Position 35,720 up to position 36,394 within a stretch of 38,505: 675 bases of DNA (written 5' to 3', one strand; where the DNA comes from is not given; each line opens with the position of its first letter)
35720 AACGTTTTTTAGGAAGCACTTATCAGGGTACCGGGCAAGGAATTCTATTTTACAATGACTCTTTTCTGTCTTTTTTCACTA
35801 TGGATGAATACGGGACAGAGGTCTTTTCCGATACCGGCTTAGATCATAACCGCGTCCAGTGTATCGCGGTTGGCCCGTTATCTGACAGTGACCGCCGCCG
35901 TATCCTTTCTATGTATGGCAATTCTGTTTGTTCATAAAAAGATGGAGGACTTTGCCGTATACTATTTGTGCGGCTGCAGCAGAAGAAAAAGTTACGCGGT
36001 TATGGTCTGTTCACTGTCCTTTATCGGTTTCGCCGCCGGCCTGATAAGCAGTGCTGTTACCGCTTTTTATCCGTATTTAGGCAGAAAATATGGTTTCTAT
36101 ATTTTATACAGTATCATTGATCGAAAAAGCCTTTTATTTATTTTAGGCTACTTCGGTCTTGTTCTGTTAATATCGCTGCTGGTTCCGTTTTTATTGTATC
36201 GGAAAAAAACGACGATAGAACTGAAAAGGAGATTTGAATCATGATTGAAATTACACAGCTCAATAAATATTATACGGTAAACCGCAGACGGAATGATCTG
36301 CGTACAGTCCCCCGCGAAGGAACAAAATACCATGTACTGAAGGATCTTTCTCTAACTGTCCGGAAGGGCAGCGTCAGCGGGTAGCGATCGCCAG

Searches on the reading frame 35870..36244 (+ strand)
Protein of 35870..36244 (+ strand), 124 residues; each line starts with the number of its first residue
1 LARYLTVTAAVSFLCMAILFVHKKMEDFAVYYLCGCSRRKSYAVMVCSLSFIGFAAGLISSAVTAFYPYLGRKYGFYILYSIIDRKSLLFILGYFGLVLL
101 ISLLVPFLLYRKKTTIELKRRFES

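Call 27: search_protein_families(library=pfam, proteins=[window:35870-36244:+], max_evalue=0.001)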
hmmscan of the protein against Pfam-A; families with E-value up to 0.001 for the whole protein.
window:35870-36244:+ (124 aa): 1 family
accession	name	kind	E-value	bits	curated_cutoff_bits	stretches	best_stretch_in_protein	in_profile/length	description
PF02687.27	FtsX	-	2.7e-05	24.7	25.5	1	7-114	9-116/120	FtsX-like permease C-terminal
